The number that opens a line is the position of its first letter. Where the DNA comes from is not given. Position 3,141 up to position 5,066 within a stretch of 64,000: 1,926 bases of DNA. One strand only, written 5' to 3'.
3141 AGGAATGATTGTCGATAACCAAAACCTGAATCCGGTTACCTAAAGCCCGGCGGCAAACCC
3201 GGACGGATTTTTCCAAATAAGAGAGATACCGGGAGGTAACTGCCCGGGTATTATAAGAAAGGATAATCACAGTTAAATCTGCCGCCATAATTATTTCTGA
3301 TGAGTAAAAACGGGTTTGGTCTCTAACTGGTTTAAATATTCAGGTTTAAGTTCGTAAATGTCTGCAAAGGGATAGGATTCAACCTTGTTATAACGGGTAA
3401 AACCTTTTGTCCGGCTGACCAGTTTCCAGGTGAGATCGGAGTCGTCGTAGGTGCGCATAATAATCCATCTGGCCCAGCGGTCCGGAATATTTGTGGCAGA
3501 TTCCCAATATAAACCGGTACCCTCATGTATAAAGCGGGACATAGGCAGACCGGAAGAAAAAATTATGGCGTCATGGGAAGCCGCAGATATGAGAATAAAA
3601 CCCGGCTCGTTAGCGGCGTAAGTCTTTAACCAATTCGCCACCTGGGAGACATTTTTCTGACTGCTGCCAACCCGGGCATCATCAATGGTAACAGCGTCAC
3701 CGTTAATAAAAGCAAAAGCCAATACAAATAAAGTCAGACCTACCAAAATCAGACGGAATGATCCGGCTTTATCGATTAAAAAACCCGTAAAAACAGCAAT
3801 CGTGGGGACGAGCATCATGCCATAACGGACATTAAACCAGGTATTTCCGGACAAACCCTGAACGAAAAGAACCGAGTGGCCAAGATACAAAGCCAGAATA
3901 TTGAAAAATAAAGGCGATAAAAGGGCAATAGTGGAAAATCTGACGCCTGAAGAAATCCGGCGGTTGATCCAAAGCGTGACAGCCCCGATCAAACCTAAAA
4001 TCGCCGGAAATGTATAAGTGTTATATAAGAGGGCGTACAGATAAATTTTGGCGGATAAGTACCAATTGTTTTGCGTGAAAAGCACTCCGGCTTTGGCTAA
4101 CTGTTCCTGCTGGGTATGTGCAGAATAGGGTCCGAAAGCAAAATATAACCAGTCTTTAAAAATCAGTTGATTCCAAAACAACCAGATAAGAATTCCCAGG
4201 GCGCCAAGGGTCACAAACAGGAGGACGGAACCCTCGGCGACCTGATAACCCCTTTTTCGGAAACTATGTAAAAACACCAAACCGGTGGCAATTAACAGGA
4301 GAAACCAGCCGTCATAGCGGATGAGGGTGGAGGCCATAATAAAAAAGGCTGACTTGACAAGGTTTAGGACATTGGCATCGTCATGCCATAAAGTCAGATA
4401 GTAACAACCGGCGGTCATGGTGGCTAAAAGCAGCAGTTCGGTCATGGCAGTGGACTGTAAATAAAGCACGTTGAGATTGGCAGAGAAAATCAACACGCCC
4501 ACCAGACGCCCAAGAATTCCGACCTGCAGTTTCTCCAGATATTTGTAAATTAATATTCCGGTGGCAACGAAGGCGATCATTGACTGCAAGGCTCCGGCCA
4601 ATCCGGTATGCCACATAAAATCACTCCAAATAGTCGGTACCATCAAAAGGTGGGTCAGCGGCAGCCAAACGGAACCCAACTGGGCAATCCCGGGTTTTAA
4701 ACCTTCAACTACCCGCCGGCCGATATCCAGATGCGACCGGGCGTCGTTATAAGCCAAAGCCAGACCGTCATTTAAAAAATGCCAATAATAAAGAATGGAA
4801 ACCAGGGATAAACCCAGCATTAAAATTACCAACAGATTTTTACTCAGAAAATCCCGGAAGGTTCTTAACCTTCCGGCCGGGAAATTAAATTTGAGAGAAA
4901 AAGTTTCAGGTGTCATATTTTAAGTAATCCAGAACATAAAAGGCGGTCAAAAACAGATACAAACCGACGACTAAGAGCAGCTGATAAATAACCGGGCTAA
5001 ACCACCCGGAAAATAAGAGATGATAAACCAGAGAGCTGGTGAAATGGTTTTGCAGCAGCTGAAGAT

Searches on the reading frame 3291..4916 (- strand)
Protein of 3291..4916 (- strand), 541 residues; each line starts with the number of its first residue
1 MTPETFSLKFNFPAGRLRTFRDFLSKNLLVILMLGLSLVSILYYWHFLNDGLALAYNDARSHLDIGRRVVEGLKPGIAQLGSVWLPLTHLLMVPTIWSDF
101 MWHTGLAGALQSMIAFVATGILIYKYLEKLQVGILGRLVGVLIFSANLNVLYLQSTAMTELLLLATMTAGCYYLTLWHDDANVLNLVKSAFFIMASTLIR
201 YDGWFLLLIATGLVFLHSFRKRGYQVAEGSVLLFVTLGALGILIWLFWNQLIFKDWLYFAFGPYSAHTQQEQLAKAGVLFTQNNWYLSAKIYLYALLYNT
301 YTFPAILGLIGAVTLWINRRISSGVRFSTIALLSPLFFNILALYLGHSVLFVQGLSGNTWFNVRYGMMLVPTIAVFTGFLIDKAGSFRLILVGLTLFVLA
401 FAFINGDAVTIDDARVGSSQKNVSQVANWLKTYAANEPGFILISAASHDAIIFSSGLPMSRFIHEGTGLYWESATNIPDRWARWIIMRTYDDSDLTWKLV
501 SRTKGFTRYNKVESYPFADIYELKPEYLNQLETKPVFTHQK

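Call 11: search_protein_families(library=pfam, proteins=[window:3291-4916:-], max_evalue=0.001)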
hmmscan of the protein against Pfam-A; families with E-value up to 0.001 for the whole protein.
window:3291-4916:- (541 aa): 0 families

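Call 38: search_protein_families(library=ncbifam, proteins=[window:3291-4916:-], max_evalue=0.01)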
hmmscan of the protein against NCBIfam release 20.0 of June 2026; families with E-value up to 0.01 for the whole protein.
window:3291-4916:- (541 aa): 0 families

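Call 75: search_protein_families(library=pfam, proteins=[window:3291-4916:-], max_evalue=0.5)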
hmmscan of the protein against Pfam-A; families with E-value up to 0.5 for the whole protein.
window:3291-4916:- (541 aa): 0 families

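Call 86: search_solved_structures(query=window:3291-4916:-, max_evalue=10)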
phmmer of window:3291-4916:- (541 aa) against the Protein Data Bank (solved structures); distinct sequences matched with E-value up to 10: 1.
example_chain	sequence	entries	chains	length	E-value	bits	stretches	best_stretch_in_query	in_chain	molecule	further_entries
3k2a_A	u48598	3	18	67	1.5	11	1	252-291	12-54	Homeobox protein Meis2 | Homeobox protein Meis1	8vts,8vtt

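Call 99: find_homologous_proteins(query=window:3291-4916:-, max_evalue=0.00001)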
Query window:3291-4916:- (541 aa): 2091 proteins with E <= 0.00001 among 8000 candidates; the best 120 are listed.
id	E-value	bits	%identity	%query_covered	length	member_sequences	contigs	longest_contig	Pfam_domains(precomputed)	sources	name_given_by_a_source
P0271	0.0e+0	1209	100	100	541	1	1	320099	-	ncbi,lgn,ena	-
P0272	4.3e-278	942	80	96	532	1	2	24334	-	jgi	jgi:hypothetical protein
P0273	7.1e-267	905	75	97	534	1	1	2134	-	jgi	jgi:hypothetical protein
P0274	1.1e-244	832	60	97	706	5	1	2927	-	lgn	-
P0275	1.5e-244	831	70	96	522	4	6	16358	-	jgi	-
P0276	3.8e-243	827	72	93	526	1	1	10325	-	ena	-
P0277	6.4e-242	823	68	99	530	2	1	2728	-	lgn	-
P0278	6.7e-242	822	68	98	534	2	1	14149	-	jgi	jgi:hypothetical protein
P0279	1.2e-237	808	65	100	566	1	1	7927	-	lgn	-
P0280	2.0e-237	808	66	100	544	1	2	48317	-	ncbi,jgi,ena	-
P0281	2.7e-237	807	67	99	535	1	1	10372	-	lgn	-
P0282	4.5e-236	803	69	96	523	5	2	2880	-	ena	-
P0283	5.3e-235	800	68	92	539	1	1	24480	-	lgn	-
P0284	9.6e-235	799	66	99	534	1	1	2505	-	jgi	jgi:hypothetical protein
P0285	1.9e-234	798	68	94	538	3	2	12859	-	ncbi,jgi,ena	-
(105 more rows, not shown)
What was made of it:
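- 3291..4916 (-): p541: highly conserved, unannotated GT-C-like (PMT_2-like) membrane protein, the near-universal partner of the GT2 synthase module. It is 62-80% identical among Patescibacteria and annotated 'hypothetical' (call 99).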

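Call 102: search_solved_structures(query=A5, max_evalue=10)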
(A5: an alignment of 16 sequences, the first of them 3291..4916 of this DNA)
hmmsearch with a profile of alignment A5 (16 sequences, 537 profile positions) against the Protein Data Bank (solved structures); distinct sequences matched with E-value up to 10: 0.

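Call 103: search_protein_families(library=pfam, alignment_id=A5, max_evalue=0.1)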
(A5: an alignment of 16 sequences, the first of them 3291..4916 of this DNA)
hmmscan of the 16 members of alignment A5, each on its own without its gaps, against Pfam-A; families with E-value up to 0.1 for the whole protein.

A. member 1, window:3291-4916:- (541 aa): 0 families

B. families by the number of members that match (of 16 scanned): 5 families
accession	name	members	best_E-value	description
PF13231.12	PMT_2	7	8.7e-07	Dolichyl-phosphate-mannose-protein mannosyltransferase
PF02366.24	PMT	1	0.00018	Dolichyl-phosphate-mannose-protein mannosyltransferase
PF11060.13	DUF2861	1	0.017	Protein of unknown function (DUF2861)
PF13202.12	EF-hand_5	1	0.017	EF hand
PF10643.14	Cytochrome-c551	1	0.064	Photosystem P840 reaction-centre cytochrome c-551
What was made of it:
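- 3291..4916 (-): Of 16 family members, 7 hit PF13231 PMT_2, best 8.7e-7 (call 103).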
